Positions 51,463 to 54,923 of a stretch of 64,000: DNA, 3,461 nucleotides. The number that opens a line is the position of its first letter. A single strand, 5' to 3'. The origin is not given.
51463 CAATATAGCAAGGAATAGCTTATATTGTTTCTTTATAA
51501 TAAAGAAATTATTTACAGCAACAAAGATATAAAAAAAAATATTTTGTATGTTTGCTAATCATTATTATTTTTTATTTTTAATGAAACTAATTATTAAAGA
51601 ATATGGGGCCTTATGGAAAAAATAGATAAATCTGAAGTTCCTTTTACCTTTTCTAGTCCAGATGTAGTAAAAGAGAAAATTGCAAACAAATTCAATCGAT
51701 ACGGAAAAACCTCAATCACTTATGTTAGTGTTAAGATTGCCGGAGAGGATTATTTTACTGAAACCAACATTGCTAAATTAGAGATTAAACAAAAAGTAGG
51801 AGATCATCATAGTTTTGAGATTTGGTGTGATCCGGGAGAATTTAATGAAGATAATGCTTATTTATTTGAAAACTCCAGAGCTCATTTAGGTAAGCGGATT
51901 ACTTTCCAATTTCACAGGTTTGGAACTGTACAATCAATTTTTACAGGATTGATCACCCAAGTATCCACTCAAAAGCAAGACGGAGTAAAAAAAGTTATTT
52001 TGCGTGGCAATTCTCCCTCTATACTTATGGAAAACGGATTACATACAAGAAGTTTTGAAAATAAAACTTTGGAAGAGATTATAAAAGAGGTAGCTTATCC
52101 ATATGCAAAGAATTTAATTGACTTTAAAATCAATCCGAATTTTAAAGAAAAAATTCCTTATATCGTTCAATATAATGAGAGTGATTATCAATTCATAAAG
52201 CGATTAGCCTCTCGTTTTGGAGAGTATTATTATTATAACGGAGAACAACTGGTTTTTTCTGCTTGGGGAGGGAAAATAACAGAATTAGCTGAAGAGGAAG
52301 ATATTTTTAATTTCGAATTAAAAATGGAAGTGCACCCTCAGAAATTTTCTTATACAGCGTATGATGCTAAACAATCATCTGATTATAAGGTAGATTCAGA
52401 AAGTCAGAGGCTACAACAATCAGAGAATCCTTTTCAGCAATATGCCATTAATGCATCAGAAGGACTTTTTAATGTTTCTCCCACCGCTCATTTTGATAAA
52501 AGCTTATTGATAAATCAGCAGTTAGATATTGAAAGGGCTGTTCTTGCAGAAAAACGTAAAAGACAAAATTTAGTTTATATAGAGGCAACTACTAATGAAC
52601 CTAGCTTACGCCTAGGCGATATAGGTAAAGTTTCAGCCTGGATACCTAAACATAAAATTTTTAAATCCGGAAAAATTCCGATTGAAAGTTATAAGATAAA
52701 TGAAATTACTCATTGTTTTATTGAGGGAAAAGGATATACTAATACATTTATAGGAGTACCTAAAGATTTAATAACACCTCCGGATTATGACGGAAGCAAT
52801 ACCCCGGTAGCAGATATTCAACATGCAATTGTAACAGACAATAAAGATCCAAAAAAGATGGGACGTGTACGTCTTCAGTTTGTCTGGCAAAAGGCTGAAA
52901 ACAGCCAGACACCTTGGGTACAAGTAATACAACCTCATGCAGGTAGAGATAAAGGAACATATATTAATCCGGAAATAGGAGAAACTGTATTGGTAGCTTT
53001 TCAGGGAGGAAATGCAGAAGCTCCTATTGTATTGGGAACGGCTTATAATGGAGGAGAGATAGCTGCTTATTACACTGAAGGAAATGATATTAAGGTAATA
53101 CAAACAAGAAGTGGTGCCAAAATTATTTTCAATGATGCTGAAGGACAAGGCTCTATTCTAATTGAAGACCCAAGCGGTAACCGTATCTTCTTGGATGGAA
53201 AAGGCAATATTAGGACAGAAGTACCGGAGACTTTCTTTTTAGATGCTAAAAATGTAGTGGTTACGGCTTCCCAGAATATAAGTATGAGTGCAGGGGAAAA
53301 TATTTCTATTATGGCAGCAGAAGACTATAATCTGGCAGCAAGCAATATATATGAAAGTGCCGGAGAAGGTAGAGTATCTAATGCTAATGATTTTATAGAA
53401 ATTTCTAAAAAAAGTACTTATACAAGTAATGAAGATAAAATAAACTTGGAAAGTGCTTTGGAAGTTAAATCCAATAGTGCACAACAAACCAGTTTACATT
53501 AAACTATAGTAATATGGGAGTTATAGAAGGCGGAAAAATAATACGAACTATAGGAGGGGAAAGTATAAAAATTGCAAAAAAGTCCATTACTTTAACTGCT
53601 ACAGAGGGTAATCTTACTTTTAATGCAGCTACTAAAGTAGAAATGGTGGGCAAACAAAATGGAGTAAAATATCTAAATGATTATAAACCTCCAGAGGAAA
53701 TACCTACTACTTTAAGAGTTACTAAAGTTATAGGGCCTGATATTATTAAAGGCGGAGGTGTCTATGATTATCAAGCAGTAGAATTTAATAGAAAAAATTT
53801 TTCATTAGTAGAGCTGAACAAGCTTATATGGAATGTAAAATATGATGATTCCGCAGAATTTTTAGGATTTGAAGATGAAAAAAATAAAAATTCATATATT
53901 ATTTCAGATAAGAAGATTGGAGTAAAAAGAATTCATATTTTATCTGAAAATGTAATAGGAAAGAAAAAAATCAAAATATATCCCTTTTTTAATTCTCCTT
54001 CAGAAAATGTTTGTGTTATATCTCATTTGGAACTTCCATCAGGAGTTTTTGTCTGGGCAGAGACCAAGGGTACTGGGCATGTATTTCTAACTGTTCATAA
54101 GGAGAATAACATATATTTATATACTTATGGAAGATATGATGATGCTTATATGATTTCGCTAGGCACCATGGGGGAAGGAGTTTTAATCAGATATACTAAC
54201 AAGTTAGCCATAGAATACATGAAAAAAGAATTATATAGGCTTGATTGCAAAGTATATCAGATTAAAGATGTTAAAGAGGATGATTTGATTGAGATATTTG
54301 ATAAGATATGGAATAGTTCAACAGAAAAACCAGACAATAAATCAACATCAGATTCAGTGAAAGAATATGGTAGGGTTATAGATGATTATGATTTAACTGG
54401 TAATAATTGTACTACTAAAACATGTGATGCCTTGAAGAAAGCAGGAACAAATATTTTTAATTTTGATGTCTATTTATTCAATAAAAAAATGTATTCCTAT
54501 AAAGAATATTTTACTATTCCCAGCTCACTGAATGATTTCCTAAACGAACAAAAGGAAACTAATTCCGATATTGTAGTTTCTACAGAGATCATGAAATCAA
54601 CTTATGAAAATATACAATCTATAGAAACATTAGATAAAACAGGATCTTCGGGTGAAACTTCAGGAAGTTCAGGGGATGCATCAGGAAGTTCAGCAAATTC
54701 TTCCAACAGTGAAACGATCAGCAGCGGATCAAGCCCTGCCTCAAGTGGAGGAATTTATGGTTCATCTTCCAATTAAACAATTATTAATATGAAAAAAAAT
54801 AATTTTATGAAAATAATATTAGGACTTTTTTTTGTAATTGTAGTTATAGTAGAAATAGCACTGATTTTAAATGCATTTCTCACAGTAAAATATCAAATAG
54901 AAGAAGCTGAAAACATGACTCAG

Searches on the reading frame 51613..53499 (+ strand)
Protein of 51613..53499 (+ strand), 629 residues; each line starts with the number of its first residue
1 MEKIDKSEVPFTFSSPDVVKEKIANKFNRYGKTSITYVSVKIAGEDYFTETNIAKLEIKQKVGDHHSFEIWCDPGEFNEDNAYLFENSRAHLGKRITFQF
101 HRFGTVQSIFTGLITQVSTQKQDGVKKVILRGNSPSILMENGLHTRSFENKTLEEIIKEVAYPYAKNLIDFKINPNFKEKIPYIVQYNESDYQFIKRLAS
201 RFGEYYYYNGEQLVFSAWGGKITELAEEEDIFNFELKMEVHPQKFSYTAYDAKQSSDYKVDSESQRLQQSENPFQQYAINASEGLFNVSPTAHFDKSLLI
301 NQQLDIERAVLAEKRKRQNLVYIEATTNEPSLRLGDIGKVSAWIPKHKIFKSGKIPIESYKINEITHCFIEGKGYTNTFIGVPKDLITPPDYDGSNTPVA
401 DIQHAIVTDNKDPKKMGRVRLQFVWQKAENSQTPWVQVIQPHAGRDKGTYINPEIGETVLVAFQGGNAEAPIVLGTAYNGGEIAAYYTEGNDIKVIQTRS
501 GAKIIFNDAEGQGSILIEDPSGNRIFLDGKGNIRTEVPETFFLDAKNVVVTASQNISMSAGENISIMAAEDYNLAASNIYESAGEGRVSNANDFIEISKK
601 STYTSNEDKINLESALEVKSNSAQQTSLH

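Call 4: search_protein_families(library=pfam, proteins=[window:51613-53499:+], max_evalue=0.1)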
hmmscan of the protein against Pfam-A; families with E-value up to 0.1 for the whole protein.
window:51613-53499:+ (629 aa): 4 families
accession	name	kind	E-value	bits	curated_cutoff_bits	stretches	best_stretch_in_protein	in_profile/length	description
PF04717.18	Phage_base_V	-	5.1e-23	81.7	23.8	1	404-478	2-75/75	Type VI secretion system/phage-baseplate injector OB domain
PF05954.17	Phage_GPD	-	4.4e-20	72.5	30.1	1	90-277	25-232/305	Phage tail baseplate hub (GPD)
PF10106.14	DUF2345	-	0.029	14.6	30.7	1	546-624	36-103/151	Uncharacterized protein conserved in bacteria (DUF2345)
PF20093.5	DUF6484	-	0.032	15.4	27.6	1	454-476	38-60/61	Domain of unknown function (DUF6484)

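Call 5: search_protein_families(library=ncbifam, proteins=[window:51613-53499:+], max_evalue=0.1)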
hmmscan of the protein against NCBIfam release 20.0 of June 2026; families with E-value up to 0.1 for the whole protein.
window:51613-53499:+ (629 aa): 4 families
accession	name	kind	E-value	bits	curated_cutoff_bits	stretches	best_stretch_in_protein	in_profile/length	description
TIGR01646.1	vgr_GE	subfamily_domain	3.1e-35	122.1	121.8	1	55-516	5-474/480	type VI secretion system tip protein VgrG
TIGR03361.1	VI_Rhs_Vgr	subfamily_domain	1.1e-34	120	186.35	1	89-522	43-484/513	type VI secretion system tip protein TssI/VgrG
NF033848.1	VgrG_rel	hypoth_equivalog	8.1e-31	106.9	275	2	395-570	370-540/547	VgrG-related protein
TIGR01644.1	phage_P2_V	subfamily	5.3e-06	26.1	46.75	1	424-560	24-145/192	phage baseplate assembly protein V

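Call 52: search_solved_structures(query=window:51613-53499:+, max_evalue=0.00001)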
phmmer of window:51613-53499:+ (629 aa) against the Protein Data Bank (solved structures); distinct sequences matched with E-value up to 0.00001: 13.
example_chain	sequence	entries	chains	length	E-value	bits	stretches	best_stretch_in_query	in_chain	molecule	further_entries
8gra_I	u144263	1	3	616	1.3e-53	185.8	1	38-618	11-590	Type VI secretion system spike protein VgrG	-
9jg8_G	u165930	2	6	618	3.1e-53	184.5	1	38-574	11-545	Type VI secretion system spike protein VgrG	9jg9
9rce_F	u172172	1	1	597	1.8e-17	66.5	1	384-592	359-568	Type VI secretion system tip protein VgrG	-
7aef_q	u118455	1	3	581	1.4e-15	60.2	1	385-584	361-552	Phosphoserine phosphatase SerB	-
4mtk_A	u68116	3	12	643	8.2e-15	57.7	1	415-493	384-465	VgrG1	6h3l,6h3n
28yn_A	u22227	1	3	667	8.3e-15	57.6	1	415-493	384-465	Type VI secretion system spike protein VgrG1a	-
4uhv_A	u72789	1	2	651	8.5e-15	57.6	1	415-493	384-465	VGRG1, VALINE-GLYCINE REPEAT PROTEIN G1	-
9mlp_A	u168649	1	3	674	4.3e-14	55.3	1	415-483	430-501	Cytoplasmic protein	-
7q5p_A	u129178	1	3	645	6.8e-14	54.6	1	415-501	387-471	Type VI secretion protein VgrG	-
9gtr_q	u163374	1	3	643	1.2e-13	53.8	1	395-574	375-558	Gp5/Type VI secretion system Vgr protein OB-fold domain-containing protein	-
7b5h_AJ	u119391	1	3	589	2.4e-13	52.8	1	410-598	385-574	All3320 protein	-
8qja_A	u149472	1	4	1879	4.8e-10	41.9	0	414-526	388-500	Putative type VI secretion system YD repeat-containing Rhs element Vgr protein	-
9qgm_8A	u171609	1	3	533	6.7e-09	38.1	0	387-569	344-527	Photorhabdus luminescens subsp. laumondii TTO1 complete genome segment 6/17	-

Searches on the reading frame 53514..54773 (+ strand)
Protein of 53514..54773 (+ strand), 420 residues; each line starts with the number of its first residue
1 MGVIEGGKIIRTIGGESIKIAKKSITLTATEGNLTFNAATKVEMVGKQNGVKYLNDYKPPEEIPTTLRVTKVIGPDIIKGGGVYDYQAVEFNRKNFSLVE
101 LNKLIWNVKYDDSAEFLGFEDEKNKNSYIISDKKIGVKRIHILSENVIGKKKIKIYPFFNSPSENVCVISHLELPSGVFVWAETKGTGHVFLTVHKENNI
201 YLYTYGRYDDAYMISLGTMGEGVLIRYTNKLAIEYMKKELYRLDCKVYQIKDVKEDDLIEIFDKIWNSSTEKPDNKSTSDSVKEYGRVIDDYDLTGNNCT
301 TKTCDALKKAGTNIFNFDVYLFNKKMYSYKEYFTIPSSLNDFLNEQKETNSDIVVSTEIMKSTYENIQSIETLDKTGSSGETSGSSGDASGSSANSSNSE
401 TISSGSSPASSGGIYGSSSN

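Call 4: search_protein_families(library=pfam, proteins=[window:53514-54773:+], max_evalue=0.1)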
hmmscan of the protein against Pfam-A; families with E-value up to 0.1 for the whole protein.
window:53514-54773:+ (420 aa): 0 families

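Call 5: search_protein_families(library=ncbifam, proteins=[window:53514-54773:+], max_evalue=0.1)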
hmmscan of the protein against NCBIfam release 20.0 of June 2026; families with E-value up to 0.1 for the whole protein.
window:53514-54773:+ (420 aa): 0 families

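Call 50: search_solved_structures(query=window:53514-54773:+, max_evalue=1, show_alignments=1)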
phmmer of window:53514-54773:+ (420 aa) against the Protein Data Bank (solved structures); distinct sequences matched with E-value up to 1: 0.

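Call 54: find_homologous_proteins(query=window:53514-54773:+, max_evalue=0.00001)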
Query window:53514-54773:+ (420 aa): 43 proteins with E <= 0.00001 among 7924 candidates.
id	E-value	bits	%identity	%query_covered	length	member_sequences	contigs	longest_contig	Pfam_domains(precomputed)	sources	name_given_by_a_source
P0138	1.8e-271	918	99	100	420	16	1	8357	-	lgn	-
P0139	2.2e-140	486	56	84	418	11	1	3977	-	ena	-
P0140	8.4e-136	471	54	84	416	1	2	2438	-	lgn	-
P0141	5.0e-100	353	44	84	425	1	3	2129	-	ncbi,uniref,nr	ncbi:hypothetical protein [Capnocytophaga catalasegens]|uniref:Uncharacterized protein n=1 Tax=Capno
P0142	7.0e-95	336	61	58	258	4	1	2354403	-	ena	-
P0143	4.0e-93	331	56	63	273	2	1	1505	-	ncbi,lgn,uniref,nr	ncbi:hypothetical protein HYE60_01460 [Aggregatibacter actinomycetemcomitans]|uniref:hypothetical pr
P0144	6.8e-88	313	44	84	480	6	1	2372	-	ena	-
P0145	2.3e-87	312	56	49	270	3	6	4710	-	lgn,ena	-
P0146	3.1e-86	308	57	48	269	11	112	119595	-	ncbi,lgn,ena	-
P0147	3.0e-75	272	54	56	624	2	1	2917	-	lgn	-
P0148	6.1e-73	264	54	51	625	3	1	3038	PF01551.30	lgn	-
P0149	3.5e-70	255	53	58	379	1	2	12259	-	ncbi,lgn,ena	-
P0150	7.3e-70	254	53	56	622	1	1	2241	-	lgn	-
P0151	1.2e-68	250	55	44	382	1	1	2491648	-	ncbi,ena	-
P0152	1.7e-58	217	39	84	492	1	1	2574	PF17642.7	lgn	-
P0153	2.0e-53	200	45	54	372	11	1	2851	PF05488.19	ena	-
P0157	4.4e-51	192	43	55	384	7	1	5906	PF05488.19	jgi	jgi:uncharacterized Zn-binding protein involved in type VI secretion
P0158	5.3e-51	192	43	55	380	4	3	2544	PF05488.19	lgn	-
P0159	5.9e-51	192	45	61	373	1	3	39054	PF05488.19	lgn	-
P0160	1.6e-50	190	44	55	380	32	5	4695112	PF05488.19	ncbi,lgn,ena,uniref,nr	ncbi:PAAR domain-containing protein [Enterobacter bugandensis]|uniref:PAAR domain-containing protein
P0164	4.1e-48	182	43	54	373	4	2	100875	PF05488.19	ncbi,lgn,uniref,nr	ncbi:PAAR domain-containing protein [Scandinavium lactucae]|uniref:PAAR domain-containing protein n=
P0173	6.2e-39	152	42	46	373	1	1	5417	PF05488.19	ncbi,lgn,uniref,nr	ncbi:PAAR domain-containing protein [Vibrio parahaemolyticus]|uniref:PAAR domain-containing protein 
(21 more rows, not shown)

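Call 55: find_encoding_contigs(protein=P0139, flank=10000, max_places=3)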
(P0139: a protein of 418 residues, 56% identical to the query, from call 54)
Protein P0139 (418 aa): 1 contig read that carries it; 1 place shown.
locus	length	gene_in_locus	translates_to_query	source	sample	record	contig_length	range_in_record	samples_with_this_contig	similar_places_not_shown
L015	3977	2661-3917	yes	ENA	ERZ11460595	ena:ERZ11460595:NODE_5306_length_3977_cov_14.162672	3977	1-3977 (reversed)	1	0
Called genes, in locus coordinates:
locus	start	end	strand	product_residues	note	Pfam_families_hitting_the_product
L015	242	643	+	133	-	-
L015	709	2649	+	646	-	PF05954:Phage_GPD (faint), PF04717:Phage_base_V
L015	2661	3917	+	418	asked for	-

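Call 56: find_encoding_contigs(protein=P0141, flank=10000, max_places=3)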
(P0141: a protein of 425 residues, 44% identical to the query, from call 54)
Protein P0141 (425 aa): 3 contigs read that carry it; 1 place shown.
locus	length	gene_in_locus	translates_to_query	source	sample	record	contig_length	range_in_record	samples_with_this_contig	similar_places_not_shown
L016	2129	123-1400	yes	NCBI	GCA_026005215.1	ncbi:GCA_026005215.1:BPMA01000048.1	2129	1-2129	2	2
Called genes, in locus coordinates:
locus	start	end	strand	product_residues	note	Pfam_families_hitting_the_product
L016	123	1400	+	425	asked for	-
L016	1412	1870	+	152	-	-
